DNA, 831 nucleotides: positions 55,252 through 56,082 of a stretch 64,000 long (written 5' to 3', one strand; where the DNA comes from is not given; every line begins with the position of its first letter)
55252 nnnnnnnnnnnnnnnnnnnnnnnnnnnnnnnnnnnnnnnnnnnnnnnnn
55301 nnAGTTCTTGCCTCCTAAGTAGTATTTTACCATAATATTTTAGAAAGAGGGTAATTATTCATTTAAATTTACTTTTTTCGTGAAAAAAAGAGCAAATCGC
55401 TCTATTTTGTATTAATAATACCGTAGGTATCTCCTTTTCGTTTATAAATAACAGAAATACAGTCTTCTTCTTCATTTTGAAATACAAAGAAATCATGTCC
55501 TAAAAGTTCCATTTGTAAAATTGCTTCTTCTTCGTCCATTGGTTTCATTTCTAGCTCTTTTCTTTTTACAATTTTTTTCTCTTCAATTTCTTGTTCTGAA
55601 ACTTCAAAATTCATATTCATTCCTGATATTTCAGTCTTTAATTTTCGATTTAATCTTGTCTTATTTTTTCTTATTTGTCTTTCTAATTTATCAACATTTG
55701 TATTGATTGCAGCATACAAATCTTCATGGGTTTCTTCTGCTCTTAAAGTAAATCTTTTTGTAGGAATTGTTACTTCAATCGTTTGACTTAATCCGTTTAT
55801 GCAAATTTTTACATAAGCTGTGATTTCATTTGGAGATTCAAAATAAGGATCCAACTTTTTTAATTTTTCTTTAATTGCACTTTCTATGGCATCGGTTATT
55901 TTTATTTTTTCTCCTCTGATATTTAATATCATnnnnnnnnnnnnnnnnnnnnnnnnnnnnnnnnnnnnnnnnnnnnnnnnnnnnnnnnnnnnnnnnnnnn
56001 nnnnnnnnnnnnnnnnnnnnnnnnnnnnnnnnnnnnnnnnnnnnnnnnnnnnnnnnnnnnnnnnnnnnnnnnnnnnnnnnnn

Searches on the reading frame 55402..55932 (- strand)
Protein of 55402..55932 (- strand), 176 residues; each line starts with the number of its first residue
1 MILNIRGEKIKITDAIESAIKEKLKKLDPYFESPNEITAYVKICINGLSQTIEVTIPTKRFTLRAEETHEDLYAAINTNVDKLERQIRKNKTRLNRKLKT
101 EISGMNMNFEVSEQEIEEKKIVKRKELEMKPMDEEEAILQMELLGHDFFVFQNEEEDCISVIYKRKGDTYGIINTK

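Call 17: search_protein_families(library=pfam, proteins=[window:55402-55932:-], max_evalue=0.00001)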
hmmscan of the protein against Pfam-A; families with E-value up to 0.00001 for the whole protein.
window:55402-55932:- (176 aa): 2 families
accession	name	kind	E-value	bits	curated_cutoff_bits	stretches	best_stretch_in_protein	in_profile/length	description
PF16321.10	Ribosom_S30AE_C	-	1.9e-25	88.7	25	1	117-172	2-57/57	Sigma 54 modulation/S30EA ribosomal protein C terminus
PF02482.25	Ribosomal_S30AE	-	4.1e-23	82.4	23.7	1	3-95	1-88/88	Sigma 54 modulation protein / S30EA ribosomal protein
